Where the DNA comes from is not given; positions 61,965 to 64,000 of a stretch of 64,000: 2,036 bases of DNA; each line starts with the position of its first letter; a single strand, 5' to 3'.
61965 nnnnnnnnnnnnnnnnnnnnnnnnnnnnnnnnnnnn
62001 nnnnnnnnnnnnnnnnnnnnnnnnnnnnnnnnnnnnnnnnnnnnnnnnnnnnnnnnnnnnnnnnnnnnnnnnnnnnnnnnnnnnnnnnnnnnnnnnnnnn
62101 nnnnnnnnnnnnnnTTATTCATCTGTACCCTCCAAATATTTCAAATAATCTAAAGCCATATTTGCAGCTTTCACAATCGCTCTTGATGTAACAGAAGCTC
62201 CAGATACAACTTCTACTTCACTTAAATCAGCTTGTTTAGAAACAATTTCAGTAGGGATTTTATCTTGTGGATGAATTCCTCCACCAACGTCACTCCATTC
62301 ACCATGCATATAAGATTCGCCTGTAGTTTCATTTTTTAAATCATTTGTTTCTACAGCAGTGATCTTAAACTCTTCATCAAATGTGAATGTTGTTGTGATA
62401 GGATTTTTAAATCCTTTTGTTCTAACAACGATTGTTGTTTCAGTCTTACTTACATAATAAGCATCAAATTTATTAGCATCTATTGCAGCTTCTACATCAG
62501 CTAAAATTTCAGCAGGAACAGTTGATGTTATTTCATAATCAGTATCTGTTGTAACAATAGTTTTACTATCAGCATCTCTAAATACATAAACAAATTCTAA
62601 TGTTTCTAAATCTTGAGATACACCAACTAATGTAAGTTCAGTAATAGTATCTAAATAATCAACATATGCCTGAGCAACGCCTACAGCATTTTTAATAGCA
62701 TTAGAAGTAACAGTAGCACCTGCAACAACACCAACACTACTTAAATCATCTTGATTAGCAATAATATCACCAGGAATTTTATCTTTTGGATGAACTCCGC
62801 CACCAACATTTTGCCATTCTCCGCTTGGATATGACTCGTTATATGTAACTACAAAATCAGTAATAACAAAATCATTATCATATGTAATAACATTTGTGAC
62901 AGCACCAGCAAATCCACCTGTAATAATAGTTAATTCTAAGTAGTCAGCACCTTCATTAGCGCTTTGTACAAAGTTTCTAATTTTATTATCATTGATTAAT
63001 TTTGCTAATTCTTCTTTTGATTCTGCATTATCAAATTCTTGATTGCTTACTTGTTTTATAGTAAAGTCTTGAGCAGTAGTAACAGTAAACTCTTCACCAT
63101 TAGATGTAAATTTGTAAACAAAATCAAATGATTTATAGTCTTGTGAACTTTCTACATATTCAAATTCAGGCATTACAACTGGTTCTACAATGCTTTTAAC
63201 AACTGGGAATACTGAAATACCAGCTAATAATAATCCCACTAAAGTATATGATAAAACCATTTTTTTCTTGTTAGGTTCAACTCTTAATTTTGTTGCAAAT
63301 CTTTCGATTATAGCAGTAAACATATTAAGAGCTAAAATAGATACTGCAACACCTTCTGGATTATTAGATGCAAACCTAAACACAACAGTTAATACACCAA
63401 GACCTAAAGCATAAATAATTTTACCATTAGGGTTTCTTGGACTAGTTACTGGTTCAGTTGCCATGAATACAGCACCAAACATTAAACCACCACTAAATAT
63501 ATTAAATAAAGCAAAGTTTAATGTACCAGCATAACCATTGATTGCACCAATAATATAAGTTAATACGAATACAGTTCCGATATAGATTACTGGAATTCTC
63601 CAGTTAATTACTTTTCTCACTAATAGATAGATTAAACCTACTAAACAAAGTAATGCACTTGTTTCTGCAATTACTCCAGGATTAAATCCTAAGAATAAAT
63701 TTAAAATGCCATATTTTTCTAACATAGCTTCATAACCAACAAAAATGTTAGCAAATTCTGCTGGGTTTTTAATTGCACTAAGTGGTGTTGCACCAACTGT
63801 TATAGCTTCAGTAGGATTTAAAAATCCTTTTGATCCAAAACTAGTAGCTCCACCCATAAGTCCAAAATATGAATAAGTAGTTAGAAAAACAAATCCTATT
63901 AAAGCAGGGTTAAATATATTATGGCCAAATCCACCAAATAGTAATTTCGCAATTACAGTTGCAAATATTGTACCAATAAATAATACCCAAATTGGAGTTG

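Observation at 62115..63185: RnfD carrying two extra C-terminal FMN-binding domains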

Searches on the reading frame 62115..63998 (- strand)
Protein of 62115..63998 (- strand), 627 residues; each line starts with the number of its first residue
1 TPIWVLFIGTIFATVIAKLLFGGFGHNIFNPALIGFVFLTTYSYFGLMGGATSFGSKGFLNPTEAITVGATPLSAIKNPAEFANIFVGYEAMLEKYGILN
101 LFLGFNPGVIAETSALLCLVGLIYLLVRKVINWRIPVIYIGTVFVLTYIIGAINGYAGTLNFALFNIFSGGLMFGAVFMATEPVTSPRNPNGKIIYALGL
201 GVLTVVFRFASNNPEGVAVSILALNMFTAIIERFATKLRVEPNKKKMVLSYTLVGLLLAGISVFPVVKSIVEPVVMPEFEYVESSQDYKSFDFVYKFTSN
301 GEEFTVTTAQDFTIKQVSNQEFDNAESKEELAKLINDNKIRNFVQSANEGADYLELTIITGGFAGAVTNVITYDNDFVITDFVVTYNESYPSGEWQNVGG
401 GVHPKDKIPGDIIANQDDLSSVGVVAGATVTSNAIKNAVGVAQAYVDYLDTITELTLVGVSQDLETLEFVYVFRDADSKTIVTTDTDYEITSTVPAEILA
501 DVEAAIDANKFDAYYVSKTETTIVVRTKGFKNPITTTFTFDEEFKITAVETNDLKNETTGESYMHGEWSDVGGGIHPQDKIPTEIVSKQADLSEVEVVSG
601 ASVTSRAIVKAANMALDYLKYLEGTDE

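Call 5: search_protein_families(library=pfam, proteins=[window:62115-63998:-], max_evalue=1)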
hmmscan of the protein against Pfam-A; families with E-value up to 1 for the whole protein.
window:62115-63998:- (627 aa): 7 families
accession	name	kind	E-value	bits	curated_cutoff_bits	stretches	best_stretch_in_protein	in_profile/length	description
PF03116.20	NQR2_RnfD_RnfE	-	2.2e-61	208.3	27.7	1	1-237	88-292/296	NQR2, RnfD, RnfE family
PF04205.19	FMN_bind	-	1.3e-17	64.7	22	2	529-617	1-77/77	FMN-binding domain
PF11992.13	TgpA_N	-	0.0067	15.9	30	1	113-279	23-184/333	TgpA N-terminal domain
PF00153.32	Mito_carr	-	0.026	14.7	22.3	0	47-114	10-76/96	Mitochondrial carrier protein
PF19569.5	START_2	-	0.22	11.8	23.6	1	292-372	18-98/126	START-like superfamily domain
PF14285.11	DUF4367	-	0.5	11.3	22.1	0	467-546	23-106/110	Domain of unknown function (DUF4367)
PF25258.1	DUF7859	-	0.99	9.8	27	1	102-131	8-37/49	Family of unknown function (DUF7859)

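Call 6: search_protein_families(library=ncbifam, proteins=[window:62115-63998:-], max_evalue=1)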
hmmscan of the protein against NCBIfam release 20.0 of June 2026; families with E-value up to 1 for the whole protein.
window:62115-63998:- (627 aa): 9 families
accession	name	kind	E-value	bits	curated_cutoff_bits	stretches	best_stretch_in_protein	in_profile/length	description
TIGR01946.1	rnfD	subfamily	3.6e-51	174.4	207.05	1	1-235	86-320/327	RnfABCDGE type electron transport complex subunit D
NF003756.0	PRK05349.1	equivalog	8.1e-39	133.6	414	1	1-246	166-403/406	NADH:ubiquinone reductase (Na(+)-transporting) subunit B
TIGR01937.1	nqrB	equivalog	3.8e-34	118.3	349.9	1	1-237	166-407/413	NADH:ubiquinone reductase (Na(+)-transporting) subunit B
NF002011.0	PRK00816.1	equivalog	2.8e-33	115.5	415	2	101-240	210-346/352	electron transport complex subunit RsxD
NF041838.1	rnfD_Methano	equivalog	1.9e-30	106.2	400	2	99-233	149-278/285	Rnf electron transport complex subunit RnfD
NF002181.0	PRK01024.1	equivalog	6.6e-25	87.8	792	2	93-237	341-496/503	Na(+)-transporting NADH-quinone reductase subunit B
TIGR01947.1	rnfG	subfamily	3.5e-08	33.8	102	2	519-620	81-186/187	RnfABCDGE type electron transport complex subunit G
NF045876.1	RnfG_DVU2794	exception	0.00042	19.9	205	1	589-622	149-182/190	RnfABCDGE type electron transport complex subunit G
NF003747.0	PRK05346.1-2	equivalog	0.018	14.3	336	0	587-613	210-236/260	Na(+)-translocating NADH-quinone reductase subunit C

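Call 9: find_homologous_proteins(query=window:62115-63998:-)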
Query window:62115-63998:- (627 aa): 1002 proteins with E <= 0.001 among 8000 candidates; the best 120 are listed.
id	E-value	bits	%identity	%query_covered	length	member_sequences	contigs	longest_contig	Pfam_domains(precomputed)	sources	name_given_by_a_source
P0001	0.0e+0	1369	100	100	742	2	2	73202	PF04205.20,PF03116.21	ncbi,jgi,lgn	ncbi:MAG: RnfABCDGE type electron transport complex subunit D [Bacilli bacterium]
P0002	4.4e-256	869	66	100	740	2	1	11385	PF04205.20,PF03116.21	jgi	jgi:electron transport complex protein RnfD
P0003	6.1e-242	822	63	100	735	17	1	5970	PF04205.20,PF03116.21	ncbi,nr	ncbi:MAG TPA: FMN-binding protein [Acholeplasmataceae bacterium]|nr:FMN-binding protein [Acholeplasm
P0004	1.1e-238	812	63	100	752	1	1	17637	PF04205.20,PF03116.21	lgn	-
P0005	2.1e-238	811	63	100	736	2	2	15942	PF04205.20,PF03116.21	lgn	-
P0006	8.8e-233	792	62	100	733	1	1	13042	PF04205.20,PF03116.21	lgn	-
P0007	1.5e-214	732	59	100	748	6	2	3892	PF04205.20,PF03116.21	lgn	-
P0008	6.1e-205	700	55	100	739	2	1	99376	PF04205.20,PF03116.21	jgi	-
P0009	2.0e-199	682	55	100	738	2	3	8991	PF04205.20,PF03116.21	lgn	-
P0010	2.0e-198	679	54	100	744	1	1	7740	PF04205.20,PF03116.21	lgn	-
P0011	2.5e-187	642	53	100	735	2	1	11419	PF04205.20,PF03116.21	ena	-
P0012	8.8e-186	637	53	100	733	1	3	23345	PF04205.20,PF03116.21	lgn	-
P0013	8.8e-186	637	53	100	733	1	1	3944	PF04205.20,PF03116.21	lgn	-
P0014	1.2e-185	637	53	100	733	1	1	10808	PF04205.20,PF03116.21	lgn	-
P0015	1.2e-185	637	53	100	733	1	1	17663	PF04205.20,PF03116.21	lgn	-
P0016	4.8e-183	628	51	100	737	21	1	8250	PF04205.20,PF03116.21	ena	-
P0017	2.0e-179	616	51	100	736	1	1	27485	PF04205.20,PF03116.21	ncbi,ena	-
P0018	4.4e-175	602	50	100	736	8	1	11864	PF04205.20,PF03116.21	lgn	-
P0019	8.3e-170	584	50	100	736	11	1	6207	PF04205.20,PF03116.21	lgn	-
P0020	4.6e-166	572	48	100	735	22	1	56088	PF04205.20,PF03116.21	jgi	-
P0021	9.7e-158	544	47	100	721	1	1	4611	PF04205.20,PF03116.21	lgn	-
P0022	4.2e-155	536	47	100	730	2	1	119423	PF04205.20,PF03116.21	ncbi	ncbi:MAG: RnfABCDGE type electron transport complex subunit D [Bacilli bacterium]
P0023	7.7e-154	532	47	99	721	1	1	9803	PF04205.20,PF03116.21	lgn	-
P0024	3.5e-153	529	46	100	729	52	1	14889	PF04205.20,PF03116.21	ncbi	-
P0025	1.1e-152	528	47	100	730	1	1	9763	PF04205.20,PF03116.21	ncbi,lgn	ncbi:MAG: RnfABCDGE type electron transport complex subunit D [Bacilli bacterium]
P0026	3.5e-150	519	46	99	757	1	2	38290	PF04205.20,PF03116.21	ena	-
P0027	8.9e-150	518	46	99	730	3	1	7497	PF04205.20,PF03116.21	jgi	jgi:electron transport complex protein RnfD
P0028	9.0e-147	508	44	100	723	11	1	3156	PF04205.20,PF03116.21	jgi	-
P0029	8.1e-144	498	46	100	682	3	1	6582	PF04205.20,PF03116.21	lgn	-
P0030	5.4e-143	496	49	84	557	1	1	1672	PF03116.21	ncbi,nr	ncbi:MAG: RnfABCDGE type electron transport complex subunit D, partial [Acholeplasmataceae bacterium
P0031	1.0e-139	485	44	99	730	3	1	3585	PF04205.20,PF03116.21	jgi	-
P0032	9.6e-130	452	51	72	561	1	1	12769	PF04205.20,PF03116.21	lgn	-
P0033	5.0e-129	450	51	72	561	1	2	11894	PF04205.20,PF03116.21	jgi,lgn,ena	-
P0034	9.3e-129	449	51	72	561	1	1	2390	PF04205.20,PF03116.21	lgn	-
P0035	9.3e-129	449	51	72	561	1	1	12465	PF04205.20,PF03116.21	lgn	-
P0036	9.8e-129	449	51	72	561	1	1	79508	PF04205.20,PF03116.21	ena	-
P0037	1.7e-128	448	51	72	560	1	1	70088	PF04205.20,PF03116.21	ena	-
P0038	3.4e-128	447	38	99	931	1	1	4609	PF04205.20,PF03116.21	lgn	-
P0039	4.0e-128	447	51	72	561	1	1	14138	PF04205.20,PF03116.21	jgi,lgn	jgi:electron transport complex protein RnfD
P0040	4.1e-128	447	51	72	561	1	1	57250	PF04205.20,PF03116.21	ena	-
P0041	4.5e-128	446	50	72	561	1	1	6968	PF04205.20,PF03116.21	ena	-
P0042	5.4e-128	446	51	72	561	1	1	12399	PF04205.20,PF03116.21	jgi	jgi:electron transport complex protein RnfD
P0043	5.7e-128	446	51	72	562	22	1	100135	PF04205.20,PF03116.21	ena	-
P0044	1.4e-127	445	51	72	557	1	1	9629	PF04205.20,PF03116.21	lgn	-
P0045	1.6e-127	445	50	72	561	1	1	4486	PF04205.20,PF03116.21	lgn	-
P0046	4.8e-121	423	52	72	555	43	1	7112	PF03116.21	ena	-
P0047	6.6e-118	413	49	71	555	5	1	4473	PF04205.20,PF03116.21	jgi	jgi:electron transport complex protein RnfD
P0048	1.8e-117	411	50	67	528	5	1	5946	PF03116.21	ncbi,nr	ncbi:MAG TPA: RnfABCDGE type electron transport complex subunit D, partial [Bacilli bacterium]|nr:Rn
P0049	4.5e-116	407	42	99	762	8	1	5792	PF04205.20,PF03116.21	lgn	-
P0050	1.8e-114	402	40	99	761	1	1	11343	PF04205.20,PF03116.21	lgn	-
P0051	1.9e-114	401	40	99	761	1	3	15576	PF04205.20,PF03116.21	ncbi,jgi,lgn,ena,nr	ncbi:MAG TPA: FMN-binding protein [Acholeplasmataceae bacterium]|nr:FMN-binding protein [Acholeplasm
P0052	2.0e-114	401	40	99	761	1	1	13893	PF04205.20,PF03116.21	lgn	-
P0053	1.3e-110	389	37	99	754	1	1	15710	PF04205.20,PF03116.21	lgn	-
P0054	1.7e-110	388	56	57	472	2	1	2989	PF03116.21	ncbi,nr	ncbi:MAG: RnfABCDGE type electron transport complex subunit D, partial [Acholeplasmataceae bacterium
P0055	2.1e-109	385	39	99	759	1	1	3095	PF04205.20,PF03116.21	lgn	-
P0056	1.3e-107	379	46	71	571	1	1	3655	PF04205.20,PF03116.21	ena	-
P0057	3.8e-104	367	52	56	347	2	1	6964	PF04205.20,PF03116.21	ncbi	-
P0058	2.5e-103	365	42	78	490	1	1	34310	PF03116.21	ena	-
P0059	2.2e-96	342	43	72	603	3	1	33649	PF03116.21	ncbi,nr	ncbi:MAG TPA: RnfABCDGE type electron transport complex subunit D [Bacilli bacterium]|nr:RnfABCDGE t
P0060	1.9e-95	339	42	72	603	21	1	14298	PF03116.21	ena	-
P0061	2.4e-95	338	42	72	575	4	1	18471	PF03116.21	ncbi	-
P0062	3.2e-94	335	44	72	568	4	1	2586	PF03116.21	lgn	-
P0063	4.1e-93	331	45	69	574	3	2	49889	PF03116.21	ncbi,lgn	-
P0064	5.8e-93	331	43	71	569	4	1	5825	PF04205.20,PF03116.21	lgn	-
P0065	2.9e-92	328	42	71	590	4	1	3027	PF04205.20,PF03116.21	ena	-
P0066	9.3e-92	327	43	69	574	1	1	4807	PF03116.21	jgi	jgi:electron transport complex protein RnfD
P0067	1.7e-91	326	43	69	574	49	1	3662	PF03116.21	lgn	-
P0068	1.0e-90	323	35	100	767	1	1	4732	PF04205.20,PF03116.21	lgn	-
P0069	5.0e-90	321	41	73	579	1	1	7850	PF03116.21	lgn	-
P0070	4.5e-88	314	34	99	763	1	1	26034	PF04205.20,PF03116.21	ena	-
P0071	7.7e-87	310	60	43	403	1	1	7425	PF03116.21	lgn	-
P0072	4.0e-86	308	41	71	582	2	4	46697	PF04205.20,PF03116.21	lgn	-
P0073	4.5e-85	304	41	72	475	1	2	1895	PF03116.21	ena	-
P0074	9.3e-85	303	58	43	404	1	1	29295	PF03116.21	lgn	-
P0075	2.3e-84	302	58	43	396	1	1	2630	PF03116.21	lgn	-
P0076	9.9e-84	300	59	43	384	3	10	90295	PF03116.21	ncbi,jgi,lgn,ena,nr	ncbi:MAG: RnfABCDGE type electron transport complex subunit D [Bacilli bacterium]|jgi:electron trans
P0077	3.4e-83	298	58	43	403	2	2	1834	PF03116.21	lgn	-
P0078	4.2e-83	298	40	71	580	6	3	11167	PF03116.21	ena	-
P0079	2.8e-82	295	34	99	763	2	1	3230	PF04205.20,PF03116.21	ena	-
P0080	2.1e-80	289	57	43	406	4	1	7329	PF03116.21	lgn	-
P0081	1.1e-78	283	55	43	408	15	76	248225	PF03116.21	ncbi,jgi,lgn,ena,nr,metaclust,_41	ncbi:MAG TPA: RnfABCDGE type electron transport complex subunit D [Bacilli bacterium]|nr:RnfABCDGE t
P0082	2.0e-78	282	57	43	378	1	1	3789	PF03116.21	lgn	-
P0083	3.0e-77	279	54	44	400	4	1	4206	PF03116.21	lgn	-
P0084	6.5e-77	278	56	43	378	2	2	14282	PF03116.21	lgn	-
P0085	3.3e-76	275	55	43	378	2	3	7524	PF03116.21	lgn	-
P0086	4.2e-76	275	55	43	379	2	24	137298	PF03116.21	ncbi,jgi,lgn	ncbi:MAG TPA: RnfABCDGE type electron transport complex subunit D [Bacilli bacterium]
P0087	4.4e-76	275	56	43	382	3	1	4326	PF03116.21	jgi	jgi:electron transport complex protein RnfD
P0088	8.0e-76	274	52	44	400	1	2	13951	PF03116.21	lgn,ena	-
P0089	1.5e-75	273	54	43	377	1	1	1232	PF03116.21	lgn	-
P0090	2.2e-75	272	55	43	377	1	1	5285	PF03116.21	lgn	-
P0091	2.6e-75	272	54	43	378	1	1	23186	PF03116.21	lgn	-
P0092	3.6e-75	272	58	40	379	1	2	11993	PF03116.21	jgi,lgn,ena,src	-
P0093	5.7e-75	271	50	43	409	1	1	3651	PF03116.21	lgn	-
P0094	9.0e-75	270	56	41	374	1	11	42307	PF03116.21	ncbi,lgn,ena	-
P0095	1.3e-74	270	55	42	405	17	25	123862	PF03116.21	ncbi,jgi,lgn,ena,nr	ncbi:MAG TPA: RnfABCDGE type electron transport complex subunit D [Bacilli bacterium]|jgi:electron t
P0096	3.1e-74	269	55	43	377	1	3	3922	PF03116.21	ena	-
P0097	3.9e-74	268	57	41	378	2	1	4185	PF03116.21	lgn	-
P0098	5.6e-74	268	48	43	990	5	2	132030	PF04205.20,PF03116.21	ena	-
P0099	6.4e-74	268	35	100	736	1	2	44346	PF04205.20,PF03116.21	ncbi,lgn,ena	-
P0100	7.8e-74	267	55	42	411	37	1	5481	PF03116.21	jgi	-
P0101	1.4e-73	266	41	72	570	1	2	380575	PF03116.21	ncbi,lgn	-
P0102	1.6e-73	266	58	41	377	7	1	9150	PF03116.21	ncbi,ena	-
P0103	2.0e-73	266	42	56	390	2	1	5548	PF03116.21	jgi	-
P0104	2.0e-73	266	53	43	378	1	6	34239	PF03116.21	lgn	-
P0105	5.3e-73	265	50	43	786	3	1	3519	PF04205.20,PF03116.21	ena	-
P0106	7.5e-73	264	54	43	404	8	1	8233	PF03116.21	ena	-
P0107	9.9e-73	264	36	71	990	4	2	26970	PF04205.20,PF03116.21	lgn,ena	-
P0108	1.7e-72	263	37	72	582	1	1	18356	PF04205.20,PF03116.21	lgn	-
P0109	3.4e-72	262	31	97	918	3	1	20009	PF04205.20,PF03116.21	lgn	-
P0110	4.0e-72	262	49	43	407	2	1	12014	PF03116.21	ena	-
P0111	7.2e-72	261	54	43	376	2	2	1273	PF03116.21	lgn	-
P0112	3.5e-71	259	51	43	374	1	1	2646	PF03116.21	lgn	-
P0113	4.2e-71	258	53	43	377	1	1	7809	PF03116.21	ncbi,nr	ncbi:MAG: RnfABCDGE type electron transport complex subunit D [Bacilli bacterium]|nr:RnfABCDGE type 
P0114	4.6e-71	258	52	43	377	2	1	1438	PF03116.21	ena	-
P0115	7.5e-71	258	52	42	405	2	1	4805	PF03116.21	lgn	-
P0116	8.5e-71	257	56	41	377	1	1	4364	PF03116.21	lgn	-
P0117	1.0e-70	257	53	43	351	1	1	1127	PF03116.21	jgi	jgi:electron transport complex protein RnfD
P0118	1.3e-70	257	52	43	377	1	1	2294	PF03116.21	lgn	-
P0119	1.7e-70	256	52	40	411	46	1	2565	PF03116.21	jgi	jgi:electron transport complex protein RnfD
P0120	1.7e-70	256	47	43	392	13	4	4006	PF03116.21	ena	-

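Call 11: find_encoding_contigs(protein=P0001, flank=10000, max_places=3)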
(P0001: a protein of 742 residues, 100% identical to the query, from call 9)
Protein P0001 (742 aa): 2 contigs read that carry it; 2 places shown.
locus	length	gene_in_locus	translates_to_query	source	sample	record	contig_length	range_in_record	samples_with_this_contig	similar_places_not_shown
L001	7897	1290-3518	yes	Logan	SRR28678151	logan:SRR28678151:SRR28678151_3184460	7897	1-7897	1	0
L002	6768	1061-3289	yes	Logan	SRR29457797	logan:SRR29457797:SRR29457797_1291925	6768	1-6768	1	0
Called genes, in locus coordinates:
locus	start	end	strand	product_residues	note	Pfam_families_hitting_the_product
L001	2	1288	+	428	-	?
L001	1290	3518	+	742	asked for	PF03116:NQR2_RnfD_RnfE, PF04205:FMN_bind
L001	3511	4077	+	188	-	-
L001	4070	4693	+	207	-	PF02508:Rnf-Nqr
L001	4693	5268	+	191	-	PF02508:Rnf-Nqr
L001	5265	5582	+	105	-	PF04060:FeS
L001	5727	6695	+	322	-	-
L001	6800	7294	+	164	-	-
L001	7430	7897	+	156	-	?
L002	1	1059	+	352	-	?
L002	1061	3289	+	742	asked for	PF03116:NQR2_RnfD_RnfE, PF04205:FMN_bind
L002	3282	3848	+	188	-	-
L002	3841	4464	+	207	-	PF02508:Rnf-Nqr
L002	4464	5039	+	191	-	PF02508:Rnf-Nqr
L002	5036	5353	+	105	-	PF04060:FeS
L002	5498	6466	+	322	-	-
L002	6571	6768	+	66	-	?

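Call 27: find_encoding_contigs(protein=P0008, flank=10000, max_places=1)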
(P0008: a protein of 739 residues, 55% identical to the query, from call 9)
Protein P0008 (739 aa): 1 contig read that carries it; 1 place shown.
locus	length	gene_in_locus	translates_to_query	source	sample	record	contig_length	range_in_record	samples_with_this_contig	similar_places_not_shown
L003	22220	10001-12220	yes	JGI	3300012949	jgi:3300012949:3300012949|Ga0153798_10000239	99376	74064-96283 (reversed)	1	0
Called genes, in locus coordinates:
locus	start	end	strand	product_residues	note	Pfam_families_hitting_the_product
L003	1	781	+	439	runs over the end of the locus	-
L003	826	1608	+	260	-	-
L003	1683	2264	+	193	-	PF01725:Ham1p_like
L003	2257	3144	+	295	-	PF01633:Choline_kinase, PF01636:APH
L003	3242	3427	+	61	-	PF01165:Ribosomal_S21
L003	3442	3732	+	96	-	-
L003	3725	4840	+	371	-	PF06898:YqfD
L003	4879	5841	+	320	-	PF02562:PhoH, PF13245:AAA_19 (weak), PF13604:AAA_30 (weak)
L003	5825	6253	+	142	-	PF02130:YbeY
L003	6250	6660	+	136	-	PF00383:dCMP_cyt_deam_1, PF08211:dCMP_cyt_deam_2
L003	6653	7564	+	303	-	PF00009:GTP_EFTU, PF01926:MMR_HSR1, PF02421:FeoB_N, PF03193:RsgA_GTPase (faint), PF04548:AIG1 (weak), PF02492:cobW (weak), PF00350:Dynamin_N (weak), PF07650:KH_2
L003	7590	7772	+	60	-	-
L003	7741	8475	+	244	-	PF11967:RecO_N, PF02565:RecO_C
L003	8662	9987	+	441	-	PF13375:RnfC_N, PF01512:Complex1_51K, PF10531:SLBB, PF14697:Fer4_21 (faint), PF13237:Fer4_10, PF13484:Fer4_16 (faint), PF12838:Fer4_7 (weak), PF13183:Fer4_8 (weak), +1 more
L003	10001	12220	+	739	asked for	PF03116:NQR2_RnfD_RnfE, PF04205:FMN_bind (weak)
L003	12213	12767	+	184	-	PF04205:FMN_bind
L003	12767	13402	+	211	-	PF02508:Rnf-Nqr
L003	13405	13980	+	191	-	PF02508:Rnf-Nqr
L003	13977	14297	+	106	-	PF04060:FeS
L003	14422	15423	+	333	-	-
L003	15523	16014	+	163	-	-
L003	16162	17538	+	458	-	PF28494:GlyRS_ins_1 (faint), PF00587:tRNA-synt_2b, PF03129:HGTP_anticodon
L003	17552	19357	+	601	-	PF01807:Zn_ribbon_DnaG, PF08275:DNAG_N, PF01751:Toprim, PF13155:Toprim_2, PF13362:Toprim_3 (weak), PF13662:Toprim_4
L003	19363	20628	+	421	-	PF00140:Sigma70_r1_2, PF04542:Sigma70_r2, PF04539:Sigma70_r3, PF04545:Sigma70_r4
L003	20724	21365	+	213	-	PF12847:Methyltransf_18, PF04816:TrmK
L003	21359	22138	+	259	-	PF01784:DUF34_NIF3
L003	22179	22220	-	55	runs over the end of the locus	PF00037:Fer4 (weak), PF13237:Fer4_10, PF14697:Fer4_21, PF12838:Fer4_7, PF13187:Fer4_9 (weak), PF12797:Fer4_2 (weak), PF00037:Fer4, PF12837:Fer4_6 (weak), +5 more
